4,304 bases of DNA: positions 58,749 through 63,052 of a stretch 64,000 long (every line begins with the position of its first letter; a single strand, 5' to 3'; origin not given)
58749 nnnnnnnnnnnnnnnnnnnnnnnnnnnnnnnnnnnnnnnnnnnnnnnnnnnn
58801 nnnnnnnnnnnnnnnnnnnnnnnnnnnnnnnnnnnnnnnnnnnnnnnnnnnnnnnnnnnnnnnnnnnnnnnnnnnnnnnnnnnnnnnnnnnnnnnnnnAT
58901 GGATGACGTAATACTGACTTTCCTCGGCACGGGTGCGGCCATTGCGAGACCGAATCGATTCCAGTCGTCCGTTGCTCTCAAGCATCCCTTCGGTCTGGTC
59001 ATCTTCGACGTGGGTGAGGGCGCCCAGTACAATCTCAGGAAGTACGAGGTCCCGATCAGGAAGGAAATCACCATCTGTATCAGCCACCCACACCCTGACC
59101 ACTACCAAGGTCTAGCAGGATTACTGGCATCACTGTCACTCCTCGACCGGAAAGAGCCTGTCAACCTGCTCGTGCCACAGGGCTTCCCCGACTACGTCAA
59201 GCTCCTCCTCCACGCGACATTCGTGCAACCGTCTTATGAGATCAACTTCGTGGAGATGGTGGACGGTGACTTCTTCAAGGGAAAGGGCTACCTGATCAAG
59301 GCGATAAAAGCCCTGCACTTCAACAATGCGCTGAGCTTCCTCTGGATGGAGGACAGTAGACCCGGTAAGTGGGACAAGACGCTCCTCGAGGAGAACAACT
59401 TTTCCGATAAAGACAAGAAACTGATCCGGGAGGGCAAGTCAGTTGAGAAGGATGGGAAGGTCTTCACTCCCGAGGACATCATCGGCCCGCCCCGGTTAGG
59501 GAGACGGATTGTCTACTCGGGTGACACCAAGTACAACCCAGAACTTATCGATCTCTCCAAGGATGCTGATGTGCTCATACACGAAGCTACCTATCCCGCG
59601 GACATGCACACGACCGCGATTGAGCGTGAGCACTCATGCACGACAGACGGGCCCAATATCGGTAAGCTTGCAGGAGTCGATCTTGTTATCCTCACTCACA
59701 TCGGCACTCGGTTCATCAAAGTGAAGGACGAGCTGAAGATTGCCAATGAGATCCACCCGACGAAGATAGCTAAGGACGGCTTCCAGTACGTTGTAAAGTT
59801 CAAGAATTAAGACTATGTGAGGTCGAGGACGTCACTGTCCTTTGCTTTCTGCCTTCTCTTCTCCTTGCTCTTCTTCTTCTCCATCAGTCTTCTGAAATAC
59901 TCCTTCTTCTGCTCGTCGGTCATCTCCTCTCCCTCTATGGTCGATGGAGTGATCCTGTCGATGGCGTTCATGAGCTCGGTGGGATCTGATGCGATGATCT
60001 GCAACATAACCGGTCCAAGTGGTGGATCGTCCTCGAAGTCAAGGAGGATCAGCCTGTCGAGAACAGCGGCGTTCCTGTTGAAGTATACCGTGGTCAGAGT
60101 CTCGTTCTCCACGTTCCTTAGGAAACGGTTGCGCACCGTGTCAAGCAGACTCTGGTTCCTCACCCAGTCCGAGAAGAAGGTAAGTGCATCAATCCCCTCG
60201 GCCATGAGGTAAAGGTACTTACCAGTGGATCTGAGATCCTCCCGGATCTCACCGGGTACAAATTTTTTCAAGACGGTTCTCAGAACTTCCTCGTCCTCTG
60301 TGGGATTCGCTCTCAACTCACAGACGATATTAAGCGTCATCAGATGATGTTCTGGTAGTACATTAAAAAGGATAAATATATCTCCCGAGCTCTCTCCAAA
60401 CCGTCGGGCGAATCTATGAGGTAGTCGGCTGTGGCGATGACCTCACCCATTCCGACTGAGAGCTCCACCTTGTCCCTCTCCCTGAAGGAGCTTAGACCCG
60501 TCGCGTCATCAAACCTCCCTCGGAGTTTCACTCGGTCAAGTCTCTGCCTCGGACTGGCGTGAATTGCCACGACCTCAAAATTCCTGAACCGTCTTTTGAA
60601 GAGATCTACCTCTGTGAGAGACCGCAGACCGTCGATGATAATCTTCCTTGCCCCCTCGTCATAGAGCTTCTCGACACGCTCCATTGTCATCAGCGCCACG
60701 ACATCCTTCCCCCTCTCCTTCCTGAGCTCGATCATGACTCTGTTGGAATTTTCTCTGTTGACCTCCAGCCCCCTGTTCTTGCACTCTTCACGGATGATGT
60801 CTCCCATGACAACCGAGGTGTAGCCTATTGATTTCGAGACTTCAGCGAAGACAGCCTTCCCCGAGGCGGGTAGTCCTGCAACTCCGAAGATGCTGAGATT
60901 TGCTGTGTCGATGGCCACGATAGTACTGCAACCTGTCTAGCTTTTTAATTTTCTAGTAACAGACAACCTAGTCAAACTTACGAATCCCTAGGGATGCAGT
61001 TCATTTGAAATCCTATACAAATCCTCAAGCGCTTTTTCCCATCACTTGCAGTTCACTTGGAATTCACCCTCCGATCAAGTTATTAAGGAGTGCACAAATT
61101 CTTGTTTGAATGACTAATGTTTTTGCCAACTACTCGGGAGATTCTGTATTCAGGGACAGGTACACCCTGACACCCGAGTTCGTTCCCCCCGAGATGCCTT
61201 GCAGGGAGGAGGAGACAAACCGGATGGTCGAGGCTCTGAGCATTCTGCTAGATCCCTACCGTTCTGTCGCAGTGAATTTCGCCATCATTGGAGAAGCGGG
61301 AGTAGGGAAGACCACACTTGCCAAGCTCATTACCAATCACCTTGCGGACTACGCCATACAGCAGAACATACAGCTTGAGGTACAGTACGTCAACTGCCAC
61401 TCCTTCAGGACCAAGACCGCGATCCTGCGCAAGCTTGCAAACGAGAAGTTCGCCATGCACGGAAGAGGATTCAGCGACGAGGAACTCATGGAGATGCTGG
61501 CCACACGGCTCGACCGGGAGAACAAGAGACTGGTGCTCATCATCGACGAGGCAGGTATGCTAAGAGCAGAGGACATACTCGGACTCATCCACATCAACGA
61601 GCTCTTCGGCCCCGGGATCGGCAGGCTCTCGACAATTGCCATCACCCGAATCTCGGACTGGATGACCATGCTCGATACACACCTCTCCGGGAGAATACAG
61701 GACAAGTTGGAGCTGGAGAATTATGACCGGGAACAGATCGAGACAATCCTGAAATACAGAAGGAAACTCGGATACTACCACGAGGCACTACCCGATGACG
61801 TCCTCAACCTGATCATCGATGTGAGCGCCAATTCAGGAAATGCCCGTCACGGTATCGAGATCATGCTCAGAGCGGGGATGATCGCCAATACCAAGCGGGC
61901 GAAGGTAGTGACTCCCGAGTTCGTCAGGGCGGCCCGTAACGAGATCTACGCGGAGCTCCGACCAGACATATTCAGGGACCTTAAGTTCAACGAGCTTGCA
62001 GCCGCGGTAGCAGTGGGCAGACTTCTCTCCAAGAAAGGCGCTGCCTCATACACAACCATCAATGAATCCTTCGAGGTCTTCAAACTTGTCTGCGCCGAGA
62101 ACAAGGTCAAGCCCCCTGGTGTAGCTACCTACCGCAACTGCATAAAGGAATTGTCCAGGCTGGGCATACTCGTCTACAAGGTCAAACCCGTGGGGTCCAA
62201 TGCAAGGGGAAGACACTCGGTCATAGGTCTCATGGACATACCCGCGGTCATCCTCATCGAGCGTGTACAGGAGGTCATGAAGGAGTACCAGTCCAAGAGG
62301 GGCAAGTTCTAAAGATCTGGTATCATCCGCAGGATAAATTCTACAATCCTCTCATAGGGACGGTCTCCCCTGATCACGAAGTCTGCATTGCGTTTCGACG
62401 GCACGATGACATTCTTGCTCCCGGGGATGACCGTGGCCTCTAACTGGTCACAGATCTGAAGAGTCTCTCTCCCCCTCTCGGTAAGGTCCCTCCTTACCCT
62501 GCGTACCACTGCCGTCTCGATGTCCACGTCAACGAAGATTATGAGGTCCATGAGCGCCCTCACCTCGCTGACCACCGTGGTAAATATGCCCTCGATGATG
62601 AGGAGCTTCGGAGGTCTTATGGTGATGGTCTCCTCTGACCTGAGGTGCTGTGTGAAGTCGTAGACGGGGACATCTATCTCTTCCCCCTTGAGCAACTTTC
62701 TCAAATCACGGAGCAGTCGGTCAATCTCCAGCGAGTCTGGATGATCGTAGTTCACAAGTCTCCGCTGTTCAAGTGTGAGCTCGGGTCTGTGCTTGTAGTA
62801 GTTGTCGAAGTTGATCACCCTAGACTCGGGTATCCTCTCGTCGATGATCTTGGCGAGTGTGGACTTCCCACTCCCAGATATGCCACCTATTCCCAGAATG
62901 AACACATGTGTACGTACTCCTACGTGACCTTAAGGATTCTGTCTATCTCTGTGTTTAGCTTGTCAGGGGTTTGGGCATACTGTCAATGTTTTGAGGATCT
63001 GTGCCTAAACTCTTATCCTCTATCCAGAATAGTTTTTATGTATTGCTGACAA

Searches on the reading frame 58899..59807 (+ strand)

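Call 41: search_protein_families(library=pfam, proteins=[window:58899-59807:+], max_evalue=0.001)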
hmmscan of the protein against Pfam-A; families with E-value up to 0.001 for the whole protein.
window:58899-59807:+ (303 aa): 2 families
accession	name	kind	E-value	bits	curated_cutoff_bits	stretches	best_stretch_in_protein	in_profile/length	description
PF12706.13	Lactamase_B_2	-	1.7e-11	44.5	27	1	58-144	33-116/200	Beta-lactamase superfamily domain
PF00753.33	Lactamase_B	-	5.5e-08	33.4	22.7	1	20-134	4-125/196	Metallo-beta-lactamase superfamily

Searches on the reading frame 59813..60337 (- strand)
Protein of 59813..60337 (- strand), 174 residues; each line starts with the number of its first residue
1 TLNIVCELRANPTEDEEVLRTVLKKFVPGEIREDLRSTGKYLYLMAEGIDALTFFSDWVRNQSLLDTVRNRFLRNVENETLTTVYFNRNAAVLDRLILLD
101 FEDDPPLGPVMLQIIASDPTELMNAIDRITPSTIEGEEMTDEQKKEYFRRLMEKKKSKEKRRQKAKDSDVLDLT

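Call 41: search_protein_families(library=pfam, proteins=[window:59813-60337:-], max_evalue=0.001)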
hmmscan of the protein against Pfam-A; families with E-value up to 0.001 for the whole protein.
window:59813-60337:- (174 aa): 1 family
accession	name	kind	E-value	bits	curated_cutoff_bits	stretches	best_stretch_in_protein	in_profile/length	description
PF01877.22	RNA_binding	-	0.00023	21.9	26.9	0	4-103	2-112/120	RNA binding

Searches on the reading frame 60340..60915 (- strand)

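Call 41: search_protein_families(library=pfam, proteins=[window:60340-60915:-], max_evalue=0.001)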
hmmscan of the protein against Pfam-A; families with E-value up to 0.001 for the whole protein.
window:60340-60915:- (191 aa): 2 families
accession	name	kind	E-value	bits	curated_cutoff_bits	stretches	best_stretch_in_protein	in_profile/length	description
PF13207.12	AAA_17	-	1.7e-12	48.2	27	1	14-137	2-130/136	AAA domain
PF13238.12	AAA_18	-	9.1e-09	36.3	29.4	1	12-133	3-112/128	AAA domain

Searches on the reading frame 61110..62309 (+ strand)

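Call 41: search_protein_families(library=pfam, proteins=[window:61110-62309:+], max_evalue=0.001)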
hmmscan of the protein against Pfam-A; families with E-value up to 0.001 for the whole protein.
window:61110-62309:+ (400 aa): 14 families
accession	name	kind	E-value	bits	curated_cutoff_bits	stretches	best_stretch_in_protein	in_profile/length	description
PF22703.2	Cdc6_lid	-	2.2e-15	56.7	27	1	212-276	2-67/68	Cdc6 AAA+ ATPase-type lid domain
PF13401.12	AAA_22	-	1.4e-13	51.7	27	1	57-157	8-102/130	AAA domain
PF13191.12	AAA_16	-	8.2e-08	33.3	32.6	1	30-151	3-144/167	AAA ATPase domain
PF09079.17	Cdc6_C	-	4.7e-06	26.9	25.1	1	306-374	20-86/96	CDC6, C terminal winged helix domain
PF07728.20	AAA_5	-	5.5e-06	26.9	22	1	58-157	3-83/139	AAA domain (dynein-related subfamily)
PF05729.18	NACHT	-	6.2e-06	26.6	26.7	1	58-152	4-94/167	NACHT domain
PF07693.20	KAP_NTPase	-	2e-05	24.4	20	0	116-166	128-178/293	KAP family P-loop domain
PF00004.35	AAA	-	3.8e-05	24.6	21.2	1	59-153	3-71/131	ATPase family associated with various cellular activities (AAA)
PF13245.12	AAA_19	-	7.3e-05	23.4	25.1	1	56-160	13-111/134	AAA domain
PF00931.28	NB-ARC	-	9.1e-05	22.3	23.5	1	46-146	11-107/248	NB-ARC domain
PF00005.33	ABC_tran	-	0.00012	23.1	25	1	57-109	14-67/137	ABC transporter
PF13604.12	AAA_30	-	0.00029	21.1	27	0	58-161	22-110/191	AAA domain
PF01637.24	ATPase_2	-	0.00034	20.9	33.2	1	58-152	24-123/225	ATPase domain predominantly from Archaea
PF01935.23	DUF87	-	0.00036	21.1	23.2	0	43-80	12-49/220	Helicase HerA, central domain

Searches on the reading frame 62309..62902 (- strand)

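Call 41: search_protein_families(library=pfam, proteins=[window:62309-62902:-], max_evalue=0.001)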
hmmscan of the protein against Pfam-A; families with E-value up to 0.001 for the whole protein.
window:62309-62902:- (197 aa): 3 families
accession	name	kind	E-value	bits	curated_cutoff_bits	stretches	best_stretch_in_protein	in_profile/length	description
PF00485.24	PRK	-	1.4e-35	123.4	22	1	2-178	1-188/196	Phosphoribulokinase / Uridine kinase family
PF13238.12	AAA_18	-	2.2e-05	25.3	29.4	1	4-144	2-117/128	AAA domain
PF13207.12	AAA_17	-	6.2e-05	23.7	27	0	109-146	91-128/136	AAA domain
